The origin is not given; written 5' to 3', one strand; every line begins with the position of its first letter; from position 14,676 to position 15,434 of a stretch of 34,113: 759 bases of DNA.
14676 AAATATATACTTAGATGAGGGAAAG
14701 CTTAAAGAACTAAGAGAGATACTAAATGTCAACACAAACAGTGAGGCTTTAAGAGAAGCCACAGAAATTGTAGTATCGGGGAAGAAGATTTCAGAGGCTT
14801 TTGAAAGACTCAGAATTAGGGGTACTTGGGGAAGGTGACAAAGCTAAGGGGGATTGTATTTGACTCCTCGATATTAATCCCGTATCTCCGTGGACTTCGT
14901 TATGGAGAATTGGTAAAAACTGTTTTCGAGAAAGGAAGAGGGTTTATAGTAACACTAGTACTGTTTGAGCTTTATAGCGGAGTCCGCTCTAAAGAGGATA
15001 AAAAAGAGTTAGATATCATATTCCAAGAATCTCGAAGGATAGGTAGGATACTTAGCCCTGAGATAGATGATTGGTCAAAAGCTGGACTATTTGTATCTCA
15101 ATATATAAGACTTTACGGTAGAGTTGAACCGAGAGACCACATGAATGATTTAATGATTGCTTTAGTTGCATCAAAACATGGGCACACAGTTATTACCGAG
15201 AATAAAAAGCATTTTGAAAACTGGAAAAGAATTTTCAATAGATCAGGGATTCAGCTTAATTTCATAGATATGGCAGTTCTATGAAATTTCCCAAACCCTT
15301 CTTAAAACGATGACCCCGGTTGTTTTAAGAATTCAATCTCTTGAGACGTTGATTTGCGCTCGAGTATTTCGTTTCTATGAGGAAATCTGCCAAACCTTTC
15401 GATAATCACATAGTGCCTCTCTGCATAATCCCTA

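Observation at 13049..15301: AT-rich accessory islet wedged between ruvX and a DUF924 gene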

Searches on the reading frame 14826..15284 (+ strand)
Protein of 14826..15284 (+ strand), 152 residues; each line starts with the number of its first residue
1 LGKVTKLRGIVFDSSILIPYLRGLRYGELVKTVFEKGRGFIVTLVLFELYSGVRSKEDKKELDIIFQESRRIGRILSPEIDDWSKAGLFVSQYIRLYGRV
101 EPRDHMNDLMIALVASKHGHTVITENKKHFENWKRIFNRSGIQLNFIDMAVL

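Call 3: search_protein_families(library=pfam, proteins=[window:14826-15284:+], max_evalue=0.1)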
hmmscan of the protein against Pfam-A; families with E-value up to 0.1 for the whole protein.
window:14826-15284:+ (152 aa): 2 families
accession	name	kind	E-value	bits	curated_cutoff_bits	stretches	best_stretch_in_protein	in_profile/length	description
PF01850.27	PIN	-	1.5e-09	38.9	23.6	1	10-130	1-114/120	PIN domain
PF18480.7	DUF5615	-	0.047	14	23.8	1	104-144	33-74/110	Domain of unknown function (DUF5615)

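Call 4: search_protein_families(library=padloc, proteins=[window:14826-15284:+], max_evalue=0.1)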
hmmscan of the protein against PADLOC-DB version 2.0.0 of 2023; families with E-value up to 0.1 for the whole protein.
window:14826-15284:+ (152 aa): 0 families

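Call 39: find_homologous_proteins(query=window:14835-15284:+)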
Query window:14835-15284:+ (149 aa): 4 proteins with E <= 0.001 among 46 candidates.
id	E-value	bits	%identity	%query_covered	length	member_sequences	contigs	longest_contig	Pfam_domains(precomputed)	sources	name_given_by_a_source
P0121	1.7e-92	325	100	100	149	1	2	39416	PF01850.28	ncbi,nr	ncbi:MAG: PIN domain-containing protein [Candidatus Dadabacteria bacterium]|nr:PIN domain-containing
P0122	1.7e-80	286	84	99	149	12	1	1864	PF01850.28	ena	-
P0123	1.0e-79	283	86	99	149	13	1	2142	PF01850.28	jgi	-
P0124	1.2e-55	205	83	72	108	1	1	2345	-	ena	-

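Call 41: find_encoding_contigs(protein=P0123, flank=3000, max_places=3)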
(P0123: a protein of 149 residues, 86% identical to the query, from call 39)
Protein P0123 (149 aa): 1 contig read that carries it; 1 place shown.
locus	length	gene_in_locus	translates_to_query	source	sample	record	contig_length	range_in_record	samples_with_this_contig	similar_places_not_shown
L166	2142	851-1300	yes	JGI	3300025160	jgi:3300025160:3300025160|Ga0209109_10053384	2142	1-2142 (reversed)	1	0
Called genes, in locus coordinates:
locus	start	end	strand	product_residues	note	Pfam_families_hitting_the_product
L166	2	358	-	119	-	?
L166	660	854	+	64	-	-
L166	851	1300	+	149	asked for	PF01850:PIN (weak)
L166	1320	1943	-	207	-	PF06041:DUF924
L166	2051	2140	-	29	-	?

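Call 42: find_encoding_contigs(protein=P0122, flank=3000, max_places=3)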
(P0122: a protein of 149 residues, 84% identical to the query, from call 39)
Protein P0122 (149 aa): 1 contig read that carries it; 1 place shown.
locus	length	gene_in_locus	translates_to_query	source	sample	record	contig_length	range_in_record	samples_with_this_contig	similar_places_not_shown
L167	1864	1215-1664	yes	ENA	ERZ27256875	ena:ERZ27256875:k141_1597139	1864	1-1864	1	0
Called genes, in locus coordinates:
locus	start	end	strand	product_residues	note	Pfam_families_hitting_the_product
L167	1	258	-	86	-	?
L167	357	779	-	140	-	PF03652:RuvX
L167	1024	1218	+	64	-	-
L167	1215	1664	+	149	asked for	PF01850:PIN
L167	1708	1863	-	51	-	?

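Call 50: search_protein_families(library=ncbifam, proteins=[window:14835-15284:+], max_evalue=0.1)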
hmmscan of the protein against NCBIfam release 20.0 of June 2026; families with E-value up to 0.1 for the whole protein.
window:14835-15284:+ (149 aa): 2 families
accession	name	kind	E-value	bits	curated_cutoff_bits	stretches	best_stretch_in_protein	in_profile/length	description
NF047959.1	TA_toxin_VapC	equivalog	2.4e-07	30.9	80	1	7-131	1-120/125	type II toxin-antitoxin system VapC family toxin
NF047863.1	VapCLeptosp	equivalog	0.0014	18.9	140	1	32-131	27-122/130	type II toxin-antitoxin system tRNA(fMet)-specific endonuclease VapC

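Call 63: search_solved_structures(query=window:14835-15284:+, max_evalue=1, show_alignments=1)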
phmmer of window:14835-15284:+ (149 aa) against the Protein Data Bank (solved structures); distinct sequences matched with E-value up to 1: 2.
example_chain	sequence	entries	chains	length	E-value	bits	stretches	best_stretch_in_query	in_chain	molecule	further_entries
7b5h_AJ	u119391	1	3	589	0.5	13.3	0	57-104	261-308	All3320 protein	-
5lqx_I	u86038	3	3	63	0.83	12.6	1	79-110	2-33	ATP synthase epsilon subunit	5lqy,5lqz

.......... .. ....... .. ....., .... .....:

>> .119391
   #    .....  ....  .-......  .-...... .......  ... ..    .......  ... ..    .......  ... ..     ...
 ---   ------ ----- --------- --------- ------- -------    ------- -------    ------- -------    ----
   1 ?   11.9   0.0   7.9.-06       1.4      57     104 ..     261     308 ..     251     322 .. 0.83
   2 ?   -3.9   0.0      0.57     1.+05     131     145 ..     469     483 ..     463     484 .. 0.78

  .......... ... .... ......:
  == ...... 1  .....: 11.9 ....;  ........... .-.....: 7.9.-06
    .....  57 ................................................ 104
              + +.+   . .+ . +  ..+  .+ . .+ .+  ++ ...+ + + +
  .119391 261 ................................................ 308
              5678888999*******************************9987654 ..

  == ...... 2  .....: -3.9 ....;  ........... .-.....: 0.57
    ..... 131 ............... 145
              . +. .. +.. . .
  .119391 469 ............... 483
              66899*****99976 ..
